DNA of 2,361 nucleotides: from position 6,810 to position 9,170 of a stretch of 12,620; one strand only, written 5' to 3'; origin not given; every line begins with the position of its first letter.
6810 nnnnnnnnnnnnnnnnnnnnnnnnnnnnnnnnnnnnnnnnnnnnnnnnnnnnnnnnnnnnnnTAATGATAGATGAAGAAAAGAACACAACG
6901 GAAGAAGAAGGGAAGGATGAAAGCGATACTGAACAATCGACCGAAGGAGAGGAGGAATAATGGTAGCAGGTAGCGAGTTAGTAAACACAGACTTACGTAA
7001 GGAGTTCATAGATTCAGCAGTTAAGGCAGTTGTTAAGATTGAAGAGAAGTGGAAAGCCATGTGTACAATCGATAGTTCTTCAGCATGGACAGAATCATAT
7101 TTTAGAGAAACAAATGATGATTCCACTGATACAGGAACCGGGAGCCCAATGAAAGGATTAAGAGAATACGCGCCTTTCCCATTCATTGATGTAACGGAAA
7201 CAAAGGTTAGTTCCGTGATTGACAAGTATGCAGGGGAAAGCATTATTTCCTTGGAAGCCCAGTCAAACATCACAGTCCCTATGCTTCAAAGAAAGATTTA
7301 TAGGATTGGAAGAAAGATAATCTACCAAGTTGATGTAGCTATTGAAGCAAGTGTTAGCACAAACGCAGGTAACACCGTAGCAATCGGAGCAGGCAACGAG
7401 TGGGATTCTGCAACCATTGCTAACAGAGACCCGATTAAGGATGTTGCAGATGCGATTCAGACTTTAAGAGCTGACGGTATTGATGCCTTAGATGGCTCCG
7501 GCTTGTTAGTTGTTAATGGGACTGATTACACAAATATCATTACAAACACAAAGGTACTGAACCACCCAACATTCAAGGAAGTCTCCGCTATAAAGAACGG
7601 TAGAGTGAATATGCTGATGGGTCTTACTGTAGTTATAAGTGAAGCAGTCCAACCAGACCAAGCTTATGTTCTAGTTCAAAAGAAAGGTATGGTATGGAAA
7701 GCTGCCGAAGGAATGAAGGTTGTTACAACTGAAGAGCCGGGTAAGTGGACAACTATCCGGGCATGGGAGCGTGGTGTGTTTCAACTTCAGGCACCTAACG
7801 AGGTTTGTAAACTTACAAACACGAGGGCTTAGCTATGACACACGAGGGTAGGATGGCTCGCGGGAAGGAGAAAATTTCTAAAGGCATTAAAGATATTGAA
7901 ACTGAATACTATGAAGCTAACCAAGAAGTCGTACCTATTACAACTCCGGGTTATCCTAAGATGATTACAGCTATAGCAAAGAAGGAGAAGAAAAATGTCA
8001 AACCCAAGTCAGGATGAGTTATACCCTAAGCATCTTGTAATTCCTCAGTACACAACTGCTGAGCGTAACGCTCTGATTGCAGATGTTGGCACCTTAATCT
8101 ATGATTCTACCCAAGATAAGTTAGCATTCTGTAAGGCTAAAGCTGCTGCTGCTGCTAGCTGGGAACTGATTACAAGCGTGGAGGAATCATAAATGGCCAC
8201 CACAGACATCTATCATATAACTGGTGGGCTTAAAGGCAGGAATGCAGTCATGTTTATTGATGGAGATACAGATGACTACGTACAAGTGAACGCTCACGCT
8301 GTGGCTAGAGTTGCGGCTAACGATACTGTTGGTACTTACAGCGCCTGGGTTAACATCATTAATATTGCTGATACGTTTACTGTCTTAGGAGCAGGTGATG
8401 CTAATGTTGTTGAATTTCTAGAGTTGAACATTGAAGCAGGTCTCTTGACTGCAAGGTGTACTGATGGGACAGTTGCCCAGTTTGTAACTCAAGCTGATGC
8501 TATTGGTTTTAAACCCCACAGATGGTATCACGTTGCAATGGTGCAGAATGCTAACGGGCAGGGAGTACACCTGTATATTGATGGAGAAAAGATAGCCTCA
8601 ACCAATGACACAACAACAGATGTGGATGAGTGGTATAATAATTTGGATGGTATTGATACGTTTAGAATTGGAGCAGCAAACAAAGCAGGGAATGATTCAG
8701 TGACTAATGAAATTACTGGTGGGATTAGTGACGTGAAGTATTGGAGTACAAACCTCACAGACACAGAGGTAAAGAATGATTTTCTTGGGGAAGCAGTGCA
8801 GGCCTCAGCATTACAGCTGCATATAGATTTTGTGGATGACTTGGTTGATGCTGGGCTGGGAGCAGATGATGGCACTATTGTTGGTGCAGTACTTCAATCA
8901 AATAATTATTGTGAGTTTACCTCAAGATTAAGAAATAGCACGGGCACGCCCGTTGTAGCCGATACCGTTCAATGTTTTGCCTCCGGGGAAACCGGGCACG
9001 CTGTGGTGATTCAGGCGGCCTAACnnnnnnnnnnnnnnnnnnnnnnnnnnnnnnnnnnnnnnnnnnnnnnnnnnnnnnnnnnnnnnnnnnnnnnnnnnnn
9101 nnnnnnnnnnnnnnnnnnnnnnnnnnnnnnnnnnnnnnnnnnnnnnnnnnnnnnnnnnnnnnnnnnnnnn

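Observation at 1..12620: Complete 12.5-kb genome of a miniature tailed (HK97-class) virus with no recognisable replication, lysis, protease or tail-tube genes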

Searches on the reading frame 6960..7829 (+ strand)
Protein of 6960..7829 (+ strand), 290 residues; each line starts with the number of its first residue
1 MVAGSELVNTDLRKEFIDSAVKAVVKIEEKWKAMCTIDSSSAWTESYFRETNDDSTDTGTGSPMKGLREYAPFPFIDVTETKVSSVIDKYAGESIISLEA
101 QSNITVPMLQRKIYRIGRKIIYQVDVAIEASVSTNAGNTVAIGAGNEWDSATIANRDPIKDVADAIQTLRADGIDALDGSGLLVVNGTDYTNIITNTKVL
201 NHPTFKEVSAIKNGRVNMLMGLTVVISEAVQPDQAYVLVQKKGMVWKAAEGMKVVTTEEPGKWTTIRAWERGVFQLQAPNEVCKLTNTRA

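Call 5: search_protein_families(library=pfam, max_evalue=0.1, proteins=[window:6960-7829:+])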
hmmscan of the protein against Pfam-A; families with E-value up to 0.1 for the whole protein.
window:6960-7829:+ (290 aa): 1 family
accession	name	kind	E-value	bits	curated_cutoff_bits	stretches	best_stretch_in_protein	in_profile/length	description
PF04454.18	Linocin_M18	-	0.015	15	24.3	1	155-243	146-222/253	Encapsulating protein for peroxidase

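Call 6: search_protein_families(library=phrogs, max_evalue=0.1, proteins=[window:6960-7829:+])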
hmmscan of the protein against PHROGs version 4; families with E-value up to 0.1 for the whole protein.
window:6960-7829:+ (290 aa): 3 families
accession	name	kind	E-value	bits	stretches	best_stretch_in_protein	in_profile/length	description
phrog_1650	-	head and packaging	6.8e-18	66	1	58-288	67-298/300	major head protein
phrog_544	-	head and packaging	4.4e-06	27.3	1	72-267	68-253/282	major head protein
phrog_267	-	head and packaging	0.0088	16.2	1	124-229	148-258/410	major head protein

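Call 10: find_related_loci(query=window:6960-7829:+, collection=viral_contigs, flank=10000)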
Query window:6960-7829:+ (290 aa) in viral_contigs; peptide patterns used: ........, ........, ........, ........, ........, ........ (x = any residue, [..] = any of these).
40 stretches matched a pattern; 39 encode a relative of the query (tblastn E <= 1e-3); 39 distinct loci.
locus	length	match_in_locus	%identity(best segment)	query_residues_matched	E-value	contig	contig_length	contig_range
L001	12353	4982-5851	90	1-290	5e-179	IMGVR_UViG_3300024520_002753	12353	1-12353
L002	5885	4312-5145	76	11-289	2e-148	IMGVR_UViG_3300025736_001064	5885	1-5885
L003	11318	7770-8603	78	11-289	2e-147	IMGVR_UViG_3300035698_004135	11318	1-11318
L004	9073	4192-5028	77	11-290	4e-147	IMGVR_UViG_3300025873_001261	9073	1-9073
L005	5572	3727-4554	78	13-289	9e-148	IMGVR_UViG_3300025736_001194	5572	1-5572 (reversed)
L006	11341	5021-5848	78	13-289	6e-147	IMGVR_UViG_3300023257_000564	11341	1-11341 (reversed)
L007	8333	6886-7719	76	11-289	1e-146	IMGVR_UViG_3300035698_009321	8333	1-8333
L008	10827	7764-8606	75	11-289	5e-146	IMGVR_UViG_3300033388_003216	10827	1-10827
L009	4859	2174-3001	78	13-289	3e-148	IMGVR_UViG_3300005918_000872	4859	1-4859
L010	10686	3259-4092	76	11-289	7e-145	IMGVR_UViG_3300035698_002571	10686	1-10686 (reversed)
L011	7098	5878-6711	76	11-289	6e-145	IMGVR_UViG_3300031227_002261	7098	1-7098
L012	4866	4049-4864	77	11-283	1e-144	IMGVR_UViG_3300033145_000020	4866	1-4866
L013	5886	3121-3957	72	11-290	5e-143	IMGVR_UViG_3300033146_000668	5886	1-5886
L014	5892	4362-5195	73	11-289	1e-138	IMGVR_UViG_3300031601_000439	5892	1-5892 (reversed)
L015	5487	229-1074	72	11-290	2e-138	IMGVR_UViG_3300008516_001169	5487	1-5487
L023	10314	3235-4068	68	11-289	2e-128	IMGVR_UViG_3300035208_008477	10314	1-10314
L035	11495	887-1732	44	12-290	1e-66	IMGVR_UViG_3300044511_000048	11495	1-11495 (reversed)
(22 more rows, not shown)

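Call 17: find_encoding_contigs(protein=window:6960-7829:+, flank=10000, max_places=6)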
Protein window:6960-7829:+ (290 aa): no gene with exactly this product is on record in the collection.

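Call 33: find_related_loci(query=A1, collection=genome_contigs, flank=10000)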
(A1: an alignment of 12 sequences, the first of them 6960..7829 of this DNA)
Query A1 (290 aa) in genome_contigs; peptide patterns used: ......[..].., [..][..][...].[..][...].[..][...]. (x = any residue, [..] = any of these).
38 stretches matched a pattern; 7 encode a relative of the query (tblastn E <= 1e-3); 7 distinct loci.
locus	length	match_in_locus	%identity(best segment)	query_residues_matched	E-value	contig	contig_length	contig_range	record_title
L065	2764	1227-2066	73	11-289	4e-148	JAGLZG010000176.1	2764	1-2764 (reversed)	MAG: Nanoarchaeota archaeon isolate RS_13_58 ZL320.bin.58.fa_176, whole genome shotgun sequence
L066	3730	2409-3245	68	11-289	2e-133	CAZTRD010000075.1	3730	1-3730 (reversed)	MAG TPA_asm: uncultured Candidatus Saccharibacteria bacterium isolate SRP178699_co1_515 genome assembly, contig: NODE_38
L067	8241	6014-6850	67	11-289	1e-128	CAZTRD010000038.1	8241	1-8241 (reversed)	MAG TPA_asm: uncultured Candidatus Saccharibacteria bacterium isolate SRP178699_co1_515 genome assembly, contig: NODE_12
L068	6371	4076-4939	38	2-290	2e-61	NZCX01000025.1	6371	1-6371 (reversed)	MAG: Candidatus Pacearchaeota archaeon isolate ARS1160 MHASMcontig_189487, whole genome shotgun sequence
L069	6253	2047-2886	36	12-290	1e-49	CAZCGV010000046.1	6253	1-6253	MAG TPA_asm: uncultured Methanosarcinales archaeon isolate binchicken_co42_508 genome assembly, contig: NODE_23786_lengt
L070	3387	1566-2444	36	1-290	2e-46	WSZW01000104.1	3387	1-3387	MAG: archaeon isolate GLR112 c_000000099251, whole genome shotgun sequence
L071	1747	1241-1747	35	27-197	3e-20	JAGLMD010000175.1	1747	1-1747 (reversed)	MAG: Nanoarchaeota archaeon isolate RS_5_44 ROV157_5.bin.44.fa_175, whole genome shotgun sequence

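Call 86: search_dna_similar(query=window:6960-7829:+, collection=phages, mode=protein, max_evalue=0.001, max_rows=15)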
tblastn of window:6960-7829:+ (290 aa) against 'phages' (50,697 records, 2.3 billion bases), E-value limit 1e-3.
No match.

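Call 100: find_homologous_proteins(query=A1, max_evalue=1e-10)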
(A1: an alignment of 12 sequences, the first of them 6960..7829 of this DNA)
Query A1 (12 sequences) (290 aa, profile of the alignment): 1623 proteins with E <= 1e-10 among 8000 candidates; the best 120 are listed.
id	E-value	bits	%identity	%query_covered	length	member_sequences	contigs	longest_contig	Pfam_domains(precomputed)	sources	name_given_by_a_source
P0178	2.3e-155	534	81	97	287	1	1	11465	PF25209.3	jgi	-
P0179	1.5e-154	532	78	96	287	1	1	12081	PF25209.3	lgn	-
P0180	4.5e-154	530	79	97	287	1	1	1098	PF25209.3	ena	-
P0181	6.3e-154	530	77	96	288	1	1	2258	PF25209.3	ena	-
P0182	8.1e-154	529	77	96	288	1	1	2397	PF25209.3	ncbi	-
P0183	9.8e-154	529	78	97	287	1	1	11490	PF25209.3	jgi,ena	-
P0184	1.0e-153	529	79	97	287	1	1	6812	PF25209.3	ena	-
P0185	1.4e-153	528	76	97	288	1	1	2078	PF25209.3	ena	-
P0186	1.5e-153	528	79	97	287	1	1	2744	PF25209.3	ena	-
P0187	2.3e-153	528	83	97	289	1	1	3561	PF25209.3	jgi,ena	-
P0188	2.4e-153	528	79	97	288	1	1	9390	PF25209.3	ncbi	-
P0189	3.5e-153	527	77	97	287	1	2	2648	PF25209.3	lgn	-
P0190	6.4e-153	526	77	97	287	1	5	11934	PF25209.3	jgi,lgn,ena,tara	tara:strand:+ start:1454 stop:2317 length:864 start_codon:yes stop_codon:yes gene_type:complete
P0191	7.4e-153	526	78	97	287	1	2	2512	PF25209.3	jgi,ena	-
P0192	7.7e-153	526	79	97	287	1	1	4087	PF25209.3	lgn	-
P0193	7.9e-153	526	78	97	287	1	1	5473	PF25209.3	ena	-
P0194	8.6e-153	526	77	97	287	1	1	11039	PF25209.3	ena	-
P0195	9.5e-153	526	79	97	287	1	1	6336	PF25209.3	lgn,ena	-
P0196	1.7e-152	525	77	97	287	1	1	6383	PF25209.3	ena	-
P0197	2.0e-152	525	76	96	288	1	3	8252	PF25209.3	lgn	-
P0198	2.2e-152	525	77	97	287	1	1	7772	PF25209.3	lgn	-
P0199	2.6e-152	524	78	97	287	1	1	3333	PF25209.3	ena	-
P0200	3.0e-152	524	78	97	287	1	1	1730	PF25209.3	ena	-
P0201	3.3e-152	524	77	97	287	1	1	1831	PF25209.3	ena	-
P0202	4.9e-152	523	77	96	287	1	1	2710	PF25209.3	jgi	-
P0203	6.5e-152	523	78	96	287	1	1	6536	PF25209.3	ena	-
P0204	7.2e-152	523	78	96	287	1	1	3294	PF25209.3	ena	-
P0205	7.2e-152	523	78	97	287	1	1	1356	PF25209.3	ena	-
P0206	8.2e-152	523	78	96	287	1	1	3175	PF25209.3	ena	-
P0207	1.1e-151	522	78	97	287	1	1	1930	PF25209.3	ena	-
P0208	1.1e-151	522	78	96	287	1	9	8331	PF25209.3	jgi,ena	-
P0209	1.1e-151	522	79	96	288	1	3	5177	PF25209.3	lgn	-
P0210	1.2e-151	522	81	98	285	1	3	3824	PF25209.3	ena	-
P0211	1.4e-151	522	80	97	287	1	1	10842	PF25209.3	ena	-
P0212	1.8e-151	522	79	100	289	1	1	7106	PF25209.3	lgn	-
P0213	2.3e-151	521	76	97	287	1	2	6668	PF25209.3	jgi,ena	-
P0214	3.7e-151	520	77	96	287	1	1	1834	PF25209.3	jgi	-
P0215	4.0e-151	520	77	99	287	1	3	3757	PF25209.3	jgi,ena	jgi:hypothetical protein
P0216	4.8e-151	520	76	97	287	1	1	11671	PF25209.3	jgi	jgi:hypothetical protein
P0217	5.0e-151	520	76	97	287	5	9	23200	PF25209.3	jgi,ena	jgi:hypothetical protein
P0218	6.2e-151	520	91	100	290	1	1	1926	PF25209.3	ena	-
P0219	9.6e-151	519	78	97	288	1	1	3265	PF25209.3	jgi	jgi:hypothetical protein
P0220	1.2e-150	519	75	97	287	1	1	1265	PF25209.3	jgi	jgi:hypothetical protein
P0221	1.5e-150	518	75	96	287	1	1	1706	PF25209.3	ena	-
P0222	1.6e-150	518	91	100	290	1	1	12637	PF25209.3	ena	-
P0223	1.7e-150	518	90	100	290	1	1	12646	PF25209.3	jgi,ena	-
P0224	2.1e-150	518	77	96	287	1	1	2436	PF25209.3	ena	-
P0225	2.2e-150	518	77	96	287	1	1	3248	PF25209.3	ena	-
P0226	2.4e-150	518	75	99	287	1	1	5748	PF25209.3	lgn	-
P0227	2.4e-150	518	77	97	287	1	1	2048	PF25209.3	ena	-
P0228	4.0e-150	517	75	96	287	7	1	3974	PF25209.3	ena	-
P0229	6.5e-150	516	75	97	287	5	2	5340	PF25209.3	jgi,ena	-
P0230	7.2e-150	516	74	99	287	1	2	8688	PF25209.3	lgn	-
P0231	8.0e-150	516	82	98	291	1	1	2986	PF25209.3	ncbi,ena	-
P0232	1.1e-149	516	75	96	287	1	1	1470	PF25209.3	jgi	-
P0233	1.5e-149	515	88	100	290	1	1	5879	PF25209.3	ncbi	ncbi:hypothetical protein ACFL1X_12495 [Candidatus Hydrogenedentota bacterium]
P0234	2.6e-149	514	77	97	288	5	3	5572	PF25209.3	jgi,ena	-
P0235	2.7e-149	514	76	96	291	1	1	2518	PF25209.3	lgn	-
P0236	3.3e-149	514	74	96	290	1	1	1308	PF25209.3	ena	-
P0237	3.5e-149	514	75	96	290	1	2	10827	PF25209.3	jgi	-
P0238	5.1e-149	513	75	96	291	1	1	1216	PF25209.3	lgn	-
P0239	5.7e-149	513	75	96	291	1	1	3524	PF25209.3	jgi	-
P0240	6.2e-149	513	75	96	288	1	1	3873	PF25209.3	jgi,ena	-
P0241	7.7e-149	513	75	97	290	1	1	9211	PF25209.3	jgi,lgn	-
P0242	1.0e-148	512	74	96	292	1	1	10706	PF25209.3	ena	-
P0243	1.2e-148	512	77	97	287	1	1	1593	PF25209.3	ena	-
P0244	1.4e-148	512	89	100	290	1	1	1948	PF25209.3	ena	-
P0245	1.5e-148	512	92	100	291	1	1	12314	PF25209.3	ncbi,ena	-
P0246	1.8e-148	512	76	96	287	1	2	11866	PF25209.3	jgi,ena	-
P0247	2.2e-148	511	73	96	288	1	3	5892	PF25209.3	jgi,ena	-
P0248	2.8e-148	511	72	97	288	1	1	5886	PF25209.3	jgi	-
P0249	3.0e-148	511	74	96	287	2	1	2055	PF25209.3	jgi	-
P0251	3.8e-148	511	75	96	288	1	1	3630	PF25209.3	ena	-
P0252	4.3e-148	510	75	97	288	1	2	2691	PF25209.3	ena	-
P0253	4.5e-148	510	92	100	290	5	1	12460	PF25209.3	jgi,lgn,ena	-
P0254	5.2e-148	510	92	100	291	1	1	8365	PF25209.3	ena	-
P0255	5.3e-148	510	76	100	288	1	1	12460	PF25209.3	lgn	-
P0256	5.9e-148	510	78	96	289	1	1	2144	PF25209.3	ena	-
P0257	7.5e-148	510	73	96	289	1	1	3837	PF25209.3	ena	-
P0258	8.5e-148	509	77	96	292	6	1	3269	PF25209.3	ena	-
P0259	1.0e-147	509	73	96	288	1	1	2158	PF25209.3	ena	-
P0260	1.0e-147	509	74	96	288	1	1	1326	PF25209.3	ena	-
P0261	1.1e-147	509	78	96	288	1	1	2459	PF25209.3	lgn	-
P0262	1.2e-147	509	75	97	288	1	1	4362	PF25209.3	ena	-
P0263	1.3e-147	509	75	97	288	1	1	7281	PF25209.3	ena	-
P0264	1.4e-147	509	88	100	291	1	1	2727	PF25209.3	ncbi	-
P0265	1.5e-147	509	79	100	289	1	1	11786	PF25209.3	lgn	-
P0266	1.8e-147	508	74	100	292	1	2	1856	PF25209.3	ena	-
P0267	2.3e-147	508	76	96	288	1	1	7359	PF25209.3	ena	-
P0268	2.3e-147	508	73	96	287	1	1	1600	PF25209.3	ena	-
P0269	2.4e-147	508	74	96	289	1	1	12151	PF25209.3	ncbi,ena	-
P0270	3.2e-147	508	75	96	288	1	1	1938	PF25209.3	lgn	-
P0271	3.8e-147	507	75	96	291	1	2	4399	PF25209.3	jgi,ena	-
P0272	4.3e-147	507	75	96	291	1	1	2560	PF25209.3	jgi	-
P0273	4.5e-147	507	75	96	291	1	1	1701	PF25209.3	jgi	-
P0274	5.7e-147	507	75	96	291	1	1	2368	PF25209.3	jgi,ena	-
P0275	5.8e-147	507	73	96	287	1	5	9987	PF25209.3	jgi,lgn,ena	-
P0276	6.7e-147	507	74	96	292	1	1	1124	PF25209.3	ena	-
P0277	6.9e-147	506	68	96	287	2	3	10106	PF25209.3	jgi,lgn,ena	jgi:hypothetical protein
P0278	7.7e-147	506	72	97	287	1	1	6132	PF25209.3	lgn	-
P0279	8.8e-147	506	75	96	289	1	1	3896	PF25209.3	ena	-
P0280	1.3e-146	506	75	100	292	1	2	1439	PF25209.3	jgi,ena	-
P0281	1.3e-146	506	74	96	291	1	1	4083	PF25209.3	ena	-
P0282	1.5e-146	505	75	96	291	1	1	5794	PF25209.3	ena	-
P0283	1.5e-146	505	72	96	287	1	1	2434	PF25209.3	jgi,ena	-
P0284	1.6e-146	505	73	96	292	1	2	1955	PF25209.3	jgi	-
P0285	1.7e-146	505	75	96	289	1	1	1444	PF25209.3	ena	-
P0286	2.0e-146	505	75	96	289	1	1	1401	PF25209.3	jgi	-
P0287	2.3e-146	505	70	96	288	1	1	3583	PF25209.3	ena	-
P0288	2.3e-146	505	74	96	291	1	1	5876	PF25209.3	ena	-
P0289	2.8e-146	504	75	96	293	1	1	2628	PF25209.3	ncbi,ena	-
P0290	3.2e-146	504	74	100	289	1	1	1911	PF25209.3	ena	-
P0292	4.8e-146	504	70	96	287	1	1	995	PF25209.3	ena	-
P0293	5.0e-146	504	74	97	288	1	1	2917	PF25209.3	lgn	-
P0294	6.6e-146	503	74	96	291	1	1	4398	PF25209.3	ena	-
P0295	7.1e-146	503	75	96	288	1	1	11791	PF25209.3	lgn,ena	-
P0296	7.7e-146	503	74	96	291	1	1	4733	PF25209.3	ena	-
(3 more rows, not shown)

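Call 108: search_protein_families(library=pfam, max_evalue=0.1, proteins=[L035:5555-5845:+, L001:9340-9936:+, L023:9607-10314:+])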
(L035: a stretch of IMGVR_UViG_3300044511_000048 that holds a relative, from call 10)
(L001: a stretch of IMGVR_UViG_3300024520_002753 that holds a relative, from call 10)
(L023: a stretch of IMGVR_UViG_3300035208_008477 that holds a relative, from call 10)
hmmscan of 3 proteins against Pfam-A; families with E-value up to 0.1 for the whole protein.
L035:5555-5845:+ (97 aa): 1 family
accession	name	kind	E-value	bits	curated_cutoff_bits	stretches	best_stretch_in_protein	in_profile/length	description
PF01870.24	Hjc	-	0.00014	22.2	21.1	1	14-76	2-66/93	Archaeal holliday junction resolvase (hjc)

L001:9340-9936:+ (199 aa): 1 family
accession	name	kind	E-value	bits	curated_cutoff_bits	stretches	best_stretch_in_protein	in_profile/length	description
PF00145.23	DNA_methylase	-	4.7e-07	30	22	1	1-115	1-111/324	C-5 cytosine-specific DNA methylase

L023:9607-10314:+ (236 aa): 3 families
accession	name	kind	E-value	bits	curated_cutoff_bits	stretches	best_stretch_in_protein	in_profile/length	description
PF01926.29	MMR_HSR1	-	1.6e-17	64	21.9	1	3-120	2-86/113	50S ribosome-binding GTPase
PF02421.24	FeoB_N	-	3.6e-06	27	27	1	3-41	3-41/156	Ferrous iron transport protein B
PF00009.33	GTP_EFTU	-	0.061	13.3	26.5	0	206-231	113-138/188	Elongation factor Tu GTP binding domain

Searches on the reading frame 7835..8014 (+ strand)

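Call 7: search_protein_families(library=pfam, max_evalue=0.1, proteins=[window:7835-8014:+])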
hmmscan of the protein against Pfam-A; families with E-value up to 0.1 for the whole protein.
window:7835-8014:+ (60 aa): 0 families

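Call 8: search_protein_families(library=phrogs, max_evalue=0.1, proteins=[window:7835-8014:+])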
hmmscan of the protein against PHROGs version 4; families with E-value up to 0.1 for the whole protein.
window:7835-8014:+ (60 aa): 2 families
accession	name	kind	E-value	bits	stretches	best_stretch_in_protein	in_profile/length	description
phrog_5111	-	unknown function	0.058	14.5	1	4-29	31-56/119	-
phrog_10744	-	unknown function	0.09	13.5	1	11-44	6-39/80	-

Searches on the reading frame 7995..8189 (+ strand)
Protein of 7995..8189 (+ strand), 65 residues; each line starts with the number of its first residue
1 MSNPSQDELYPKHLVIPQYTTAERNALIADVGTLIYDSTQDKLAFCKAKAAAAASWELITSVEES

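Call 7: search_protein_families(library=pfam, max_evalue=0.1, proteins=[window:7995-8189:+])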
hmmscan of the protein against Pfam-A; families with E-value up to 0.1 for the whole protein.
window:7995-8189:+ (65 aa): 0 families

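Call 8: search_protein_families(library=phrogs, max_evalue=0.1, proteins=[window:7995-8189:+])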
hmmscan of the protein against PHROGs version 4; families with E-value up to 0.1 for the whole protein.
window:7995-8189:+ (65 aa): 2 families
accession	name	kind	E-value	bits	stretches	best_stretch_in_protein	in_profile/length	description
phrog_4831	-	unknown function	0.03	15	1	14-61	70-119/360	-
phrog_30742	-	tail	0.054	12.1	1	12-47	974-1009/1029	tail fiber protein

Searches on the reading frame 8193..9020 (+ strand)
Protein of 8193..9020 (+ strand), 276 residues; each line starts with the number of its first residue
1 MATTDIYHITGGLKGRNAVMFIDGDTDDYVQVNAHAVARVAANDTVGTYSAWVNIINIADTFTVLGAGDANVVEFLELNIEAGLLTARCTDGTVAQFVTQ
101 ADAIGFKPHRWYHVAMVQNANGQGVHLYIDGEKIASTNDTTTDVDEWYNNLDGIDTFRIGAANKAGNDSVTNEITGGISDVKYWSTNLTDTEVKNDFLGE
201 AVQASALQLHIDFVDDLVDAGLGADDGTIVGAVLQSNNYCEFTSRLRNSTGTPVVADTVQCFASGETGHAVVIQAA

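Call 5: search_protein_families(library=pfam, max_evalue=0.1, proteins=[window:8193-9020:+])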
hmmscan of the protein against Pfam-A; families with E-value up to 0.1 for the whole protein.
window:8193-9020:+ (276 aa): 3 families
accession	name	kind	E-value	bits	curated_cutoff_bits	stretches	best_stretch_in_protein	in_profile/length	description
PF13385.13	Laminin_G_3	-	1.4e-14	54.9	27.6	1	25-194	2-151/151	Concanavalin A-like lectin/glucanases superfamily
PF02973.23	Sialidase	-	1.4e-05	25.2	26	1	115-195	109-183/189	Sialidase, N-terminal domain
PF22925.3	TS_C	-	0.0015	18.6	27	1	100-170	121-185/202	Trans-sialidase, C-terminal domain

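Call 6: search_protein_families(library=phrogs, max_evalue=0.1, proteins=[window:8193-9020:+])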
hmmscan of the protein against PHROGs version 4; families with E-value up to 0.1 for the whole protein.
window:8193-9020:+ (276 aa): 0 families
